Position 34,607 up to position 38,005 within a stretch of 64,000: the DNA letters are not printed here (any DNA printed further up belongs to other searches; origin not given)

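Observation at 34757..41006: Four-gene surface-fibre locus: SCPU-like subunits, Ig-like chaperone candidate and a non-canonical 1032-aa outer-membrane component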

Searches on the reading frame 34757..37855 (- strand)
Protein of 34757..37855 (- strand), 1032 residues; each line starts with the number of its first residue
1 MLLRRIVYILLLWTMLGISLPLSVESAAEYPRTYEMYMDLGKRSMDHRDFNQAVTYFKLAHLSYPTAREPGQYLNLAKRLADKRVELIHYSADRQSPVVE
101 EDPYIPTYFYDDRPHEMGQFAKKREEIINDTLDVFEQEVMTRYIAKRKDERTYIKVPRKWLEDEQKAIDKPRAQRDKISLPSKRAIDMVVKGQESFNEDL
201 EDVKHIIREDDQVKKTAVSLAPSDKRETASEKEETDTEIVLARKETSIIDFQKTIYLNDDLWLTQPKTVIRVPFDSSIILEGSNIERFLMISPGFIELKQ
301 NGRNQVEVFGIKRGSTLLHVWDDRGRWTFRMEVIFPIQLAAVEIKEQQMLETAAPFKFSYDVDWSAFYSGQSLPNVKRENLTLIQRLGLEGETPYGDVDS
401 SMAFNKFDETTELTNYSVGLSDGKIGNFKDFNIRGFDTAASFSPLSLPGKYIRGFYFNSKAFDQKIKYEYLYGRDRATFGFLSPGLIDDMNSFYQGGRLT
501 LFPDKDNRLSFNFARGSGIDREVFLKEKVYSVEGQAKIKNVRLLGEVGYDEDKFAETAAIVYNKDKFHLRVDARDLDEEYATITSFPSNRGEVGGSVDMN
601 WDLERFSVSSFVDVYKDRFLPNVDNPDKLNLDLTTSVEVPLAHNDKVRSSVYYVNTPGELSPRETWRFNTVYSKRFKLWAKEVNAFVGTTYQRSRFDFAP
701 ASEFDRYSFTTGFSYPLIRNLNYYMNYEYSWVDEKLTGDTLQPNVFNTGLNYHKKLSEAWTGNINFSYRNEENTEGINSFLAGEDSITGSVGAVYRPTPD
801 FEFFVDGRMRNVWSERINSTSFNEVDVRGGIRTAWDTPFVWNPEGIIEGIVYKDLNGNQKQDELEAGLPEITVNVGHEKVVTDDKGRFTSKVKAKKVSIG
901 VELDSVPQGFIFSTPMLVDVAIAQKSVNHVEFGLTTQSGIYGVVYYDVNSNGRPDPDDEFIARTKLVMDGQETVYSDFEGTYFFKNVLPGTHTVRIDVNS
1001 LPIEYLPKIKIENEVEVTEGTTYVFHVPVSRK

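Call 3: search_protein_families(library=pfam, proteins=[window:34757-37855:-], max_evalue=1)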
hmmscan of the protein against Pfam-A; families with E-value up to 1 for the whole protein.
window:34757-37855:- (1032 aa): 5 families
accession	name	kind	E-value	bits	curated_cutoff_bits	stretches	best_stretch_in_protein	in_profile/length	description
PF17210.9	SdrD_B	-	3.4e-08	34.1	29.7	2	943-998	6-66/112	SdrD B-like domain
PF13620.12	CarboxypepD_reg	-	0.00021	22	32.3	1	964-998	17-56/82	Carboxypeptidase regulatory-like domain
PF13629.12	T2SS-T3SS_pil_N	-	0.00081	19.5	23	1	268-327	3-65/72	Pilus formation protein N terminal region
PF13715.12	CarbopepD_reg_2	-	0.03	14.8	32.2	0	971-998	25-52/88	CarboxypepD_reg-like domain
PF16371.11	MetallophosN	-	0.054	14.2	35.6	0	865-895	7-37/77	N terminal of Calcineurin-like phosphoesterase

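Call 4: search_protein_families(library=ncbifam, proteins=[window:34757-37855:-], max_evalue=1)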
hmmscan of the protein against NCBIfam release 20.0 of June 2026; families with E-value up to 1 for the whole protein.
window:34757-37855:- (1032 aa): 1 family
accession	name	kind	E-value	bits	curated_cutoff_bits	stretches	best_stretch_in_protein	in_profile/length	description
TIGR03016.1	pepcterm_hypo_1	hypoth_equivalog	0.0052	15.8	90.85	1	683-740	406-463/477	TIGR03016 family PEP-CTERM system-associated outer membrane protein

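Call 7: search_solved_structures(query=window:34757-37855:-, max_evalue=1)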
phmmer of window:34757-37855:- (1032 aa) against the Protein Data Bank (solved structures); distinct sequences matched with E-value up to 1: 1.
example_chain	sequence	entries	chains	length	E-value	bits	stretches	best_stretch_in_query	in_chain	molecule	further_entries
2wqh_A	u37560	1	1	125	0.89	10.7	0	29-79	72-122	CTPR3Y3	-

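Call 9: find_homologous_proteins(query=window:34757-37855:-, max_evalue=0.001)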
Query window:34757-37855:- (1032 aa): 32 proteins with E <= 0.001 among 6614 candidates.
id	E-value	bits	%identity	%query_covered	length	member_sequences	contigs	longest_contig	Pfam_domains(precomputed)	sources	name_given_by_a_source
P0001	0.0e+0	2365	100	100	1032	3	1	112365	PF17210.10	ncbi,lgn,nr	ncbi:MAG: hypothetical protein H6755_06210 [Candidatus Omnitrophica bacterium]|nr:hypothetical prote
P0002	0.0e+0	1156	47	100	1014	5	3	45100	PF17210.10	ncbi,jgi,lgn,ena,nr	ncbi:MAG TPA: hypothetical protein DD723_00390 [Candidatus Omnitrophica bacterium]|nr:hypothetical p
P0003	0.0e+0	1087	55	78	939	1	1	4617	PF13629.13,PF13620.13,PF17210.10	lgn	-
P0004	0.0e+0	1073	48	99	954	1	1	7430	PF17210.10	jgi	-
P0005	0.0e+0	1052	47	98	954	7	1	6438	PF17210.10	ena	-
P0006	0.0e+0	1021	44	100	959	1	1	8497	PF13629.13,PF17210.10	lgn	-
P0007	0.0e+0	1013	45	97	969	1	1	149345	PF16371.13,PF17210.10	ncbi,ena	-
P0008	1.4e-298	1012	46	100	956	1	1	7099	PF17210.10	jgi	-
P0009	1.3e-295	1002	50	83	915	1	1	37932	PF17210.10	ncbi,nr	ncbi:MAG: pilus assembly protein N-terminal domain-containing protein [Candidatus Omnitrophica bacte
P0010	1.1e-294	999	51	76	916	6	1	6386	PF17210.10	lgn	-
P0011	8.0e-292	989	45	98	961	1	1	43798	PF13629.13,PF16371.13,PF09912.15,PF17210.10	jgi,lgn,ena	-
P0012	6.1e-291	986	47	91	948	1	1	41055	PF13620.13,PF17210.10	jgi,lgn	jgi:hypothetical protein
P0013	4.2e-286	970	44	96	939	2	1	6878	PF17210.10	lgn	-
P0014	7.3e-275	933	49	77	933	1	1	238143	PF13629.13,PF17210.10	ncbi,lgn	-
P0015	1.5e-274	932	49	77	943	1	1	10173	PF13620.13,PF17210.10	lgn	-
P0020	2.5e-254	865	41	98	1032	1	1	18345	PF00515.35,PF13181.13,PF17210.10,PF07719.24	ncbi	-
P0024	2.5e-217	742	41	82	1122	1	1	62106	PF13715.13,PF13620.13,PF17210.10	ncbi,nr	ncbi:MAG: SdrD B-like domain-containing protein [Candidatus Aceula meridiana]|nr:SdrD B-like domain-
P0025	9.7e-197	674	35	99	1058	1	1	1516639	PF13629.13,PF17210.10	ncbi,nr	ncbi:MAG: pilus assembly protein N-terminal domain-containing protein [Candidatus Omnitrophota bacte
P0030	1.7e-173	597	33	99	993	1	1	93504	PF13629.13,PF17210.10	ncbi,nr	ncbi:MAG: hypothetical protein GY858_06970 [Candidatus Omnitrophica bacterium]|nr:hypothetical prote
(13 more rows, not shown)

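Call 13: find_encoding_contigs(protein=P0025, flank=8000, max_places=2)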
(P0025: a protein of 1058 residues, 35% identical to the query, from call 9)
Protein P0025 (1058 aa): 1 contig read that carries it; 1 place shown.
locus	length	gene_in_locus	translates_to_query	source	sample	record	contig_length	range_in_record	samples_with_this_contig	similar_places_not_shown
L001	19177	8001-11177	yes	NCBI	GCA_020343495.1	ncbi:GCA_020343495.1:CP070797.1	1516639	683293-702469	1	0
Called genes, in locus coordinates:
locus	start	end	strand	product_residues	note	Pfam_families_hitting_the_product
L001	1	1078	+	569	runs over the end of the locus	PF14716:HHH_8, PF14520:HHH_5, PF14791:DNA_pol_B_thumb, PF01876:RNase_P_p30 (weak), PF02811:PHP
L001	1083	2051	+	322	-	PF02424:ApbE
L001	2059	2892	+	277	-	PF02548:Pantoate_transf, PF13714:PEP_mutase (weak)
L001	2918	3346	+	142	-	PF01909:NTP_transf_2, PF18765:Polbeta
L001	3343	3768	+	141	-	PF01934:HepT-like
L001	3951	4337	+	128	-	-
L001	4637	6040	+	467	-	-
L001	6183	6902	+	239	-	-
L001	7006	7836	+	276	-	-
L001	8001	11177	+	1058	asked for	PF13629:T2SS-T3SS_pil_N (weak), PF17210:SdrD_B (weak)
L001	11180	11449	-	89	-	-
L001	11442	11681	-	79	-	-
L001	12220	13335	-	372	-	PF13584:BatD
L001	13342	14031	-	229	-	PF00515:TPR_1 (faint), PF07719:TPR_2 (faint), PF13414:TPR_11 (weak), PF13432:TPR_16 (faint), PF24575:TPR_Slam (faint), PF14559:TPR_19 (faint)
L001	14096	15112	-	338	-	PF00092:VWA, PF13519:VWA_2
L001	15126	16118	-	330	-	PF07584:BatA, PF00092:VWA, PF13519:VWA_2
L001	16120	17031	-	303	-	PF13584:BatD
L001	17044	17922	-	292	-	PF01882:DUF58, PF13519:VWA_2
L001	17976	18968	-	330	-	PF20030:bpMoxR, PF07726:AAA_3, PF07728:AAA_5, PF17863:AAA_lid_2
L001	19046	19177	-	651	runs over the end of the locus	PF17767:NAPRTase_N, PF04095:NAPRTase, PF17956:NAPRTase_C (faint), PF00857:Isochorismatase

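Call 14: find_encoding_contigs(protein=P0030, flank=8000, max_places=2)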
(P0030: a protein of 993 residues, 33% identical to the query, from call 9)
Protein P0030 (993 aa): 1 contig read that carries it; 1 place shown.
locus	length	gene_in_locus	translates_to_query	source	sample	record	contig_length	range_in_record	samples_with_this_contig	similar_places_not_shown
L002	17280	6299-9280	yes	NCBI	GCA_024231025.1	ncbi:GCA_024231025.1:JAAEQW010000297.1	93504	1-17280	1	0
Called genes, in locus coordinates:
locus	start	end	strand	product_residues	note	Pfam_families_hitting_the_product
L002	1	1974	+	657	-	?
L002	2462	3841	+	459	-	-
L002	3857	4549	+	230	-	-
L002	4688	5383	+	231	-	-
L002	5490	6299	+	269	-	-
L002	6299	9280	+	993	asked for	PF13629:T2SS-T3SS_pil_N (weak), PF17210:SdrD_B (weak)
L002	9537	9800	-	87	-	-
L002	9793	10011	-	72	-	-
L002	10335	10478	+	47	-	-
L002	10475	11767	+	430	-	PF00206:Lyase_1, PF10397:ADSL_C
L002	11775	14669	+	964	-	PF18072:FGAR-AT_linker, PF00586:AIRS, PF02769:AIRS_C, PF22689:FGAR-AT_PurM_N-like (faint), PF02769:AIRS_C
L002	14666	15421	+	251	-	PF13507:GATase_5, PF07685:GATase_3 (faint)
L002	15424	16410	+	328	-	PF00586:AIRS, PF02769:AIRS_C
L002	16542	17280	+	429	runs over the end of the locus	PF02844:GARS_N, PF01071:GARS_A, PF02222:ATP-grasp (faint), PF02655:ATP-grasp_3 (faint), PF02843:GARS_C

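Call 15: find_encoding_contigs(protein=P0024, flank=8000, max_places=2)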
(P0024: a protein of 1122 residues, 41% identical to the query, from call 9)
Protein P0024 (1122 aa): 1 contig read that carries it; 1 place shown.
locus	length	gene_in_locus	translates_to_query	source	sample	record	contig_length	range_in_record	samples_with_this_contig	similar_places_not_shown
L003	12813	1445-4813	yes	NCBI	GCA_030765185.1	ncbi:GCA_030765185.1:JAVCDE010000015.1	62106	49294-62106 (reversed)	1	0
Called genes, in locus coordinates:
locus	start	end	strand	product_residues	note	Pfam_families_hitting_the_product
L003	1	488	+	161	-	?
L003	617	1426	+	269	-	-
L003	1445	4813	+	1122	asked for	PF17210:SdrD_B, PF13620:CarboxypepD_reg (faint), PF13715:CarbopepD_reg_2 (faint)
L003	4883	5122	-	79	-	-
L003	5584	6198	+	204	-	-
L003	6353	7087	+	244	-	PF01628:HrcA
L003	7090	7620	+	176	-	PF01025:GrpE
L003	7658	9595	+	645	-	PF00012:HSP70, PF06723:MreB_Mbl, PF00012:HSP70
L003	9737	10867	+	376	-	PF00226:DnaJ, PF01556:DnaJ_C, PF00684:DnaJ_CXXCXGXG, PF27439:DnaJ_C_2 (faint)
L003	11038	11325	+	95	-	PF09723:Zn_ribbon_8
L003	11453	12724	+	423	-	PF06245:DUF1015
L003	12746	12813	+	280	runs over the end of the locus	PF17848:Zn_ribbon_ACC, PF01039:Carboxyl_trans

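Call 27: predict_structure(alignment_id=A2)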
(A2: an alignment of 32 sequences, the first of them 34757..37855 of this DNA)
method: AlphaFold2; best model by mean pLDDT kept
length: 1032 residues; sequences in the alignment: 32
mean_pLDDT: 78.4   pTM: 0.59
mean pLDDT of the five models: 78.4, 77.8, 77.3, 77.3, 74.4
residues with pLDDT >= 90: 442; 70-90: 353; 50-70: 49; < 50: 188
segments of 3 or more residues with pLDDT < 50: 19-30, 89-133, 135-162, 169-251, 337-346, 480-486
pLDDT, mean of each block of 10 residues (from residue 1): 68 64 34 73 78 81 72 77 60 32 32 33 41 46 40 37 48 36 45 36 33 31 35 30 32 76 81 82 87 83 88 84 88 58 47 94 94 89 93 95 83 90 87 93 91 93 91 75 51 94 94 95 93 96 97 97 96 97 92 97 94 96 94 97 95 97 96 94 96 92 95 94 97 93 96 94 97 86 92 96 97 83 95 95 93 81 85 89 92 90 79 80 88 78 83 77 86 80 76 86 84 77 81 73
secondary structure, 60 per line:
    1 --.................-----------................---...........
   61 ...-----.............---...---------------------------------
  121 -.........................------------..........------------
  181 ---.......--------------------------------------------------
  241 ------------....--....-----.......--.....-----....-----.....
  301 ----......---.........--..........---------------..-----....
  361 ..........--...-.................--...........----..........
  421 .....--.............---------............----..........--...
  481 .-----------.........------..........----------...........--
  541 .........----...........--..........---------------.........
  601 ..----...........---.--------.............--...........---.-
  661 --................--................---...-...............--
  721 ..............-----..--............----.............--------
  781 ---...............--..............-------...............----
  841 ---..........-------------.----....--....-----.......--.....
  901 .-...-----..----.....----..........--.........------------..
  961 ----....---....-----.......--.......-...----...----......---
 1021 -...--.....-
elements in order (helices of 4 or more, strands of 3 or more residues): H3-19 H31-46 H50-63 H69-81 E85-87 H122-146 H159-168 H184-190 E253-256 H259-262 E268-274 E277-281 E287-290 E296-300 E305-310 E314-322 E325-334 E357-370 E377-393 E396-406 E411-425 E428-440 E450-461 E466-475 H478-481 E493-501 E508-517 E528-538 E541-549 E554-564 E567-576 E592-602 E607-617 E630-642 E645-655 E663-678 E681-696 E704-718 E721-734 E744-755 E760-772 E784-798 E801-814 E822-836 E844-853 E872-875 E878-881 E887-893 E896-901 E917-921 E926-935 E938-946 E965-968 E972-975 E981-987 E990-996 E1005-1007 E1012-1017 E1022-1024 E1027-1031
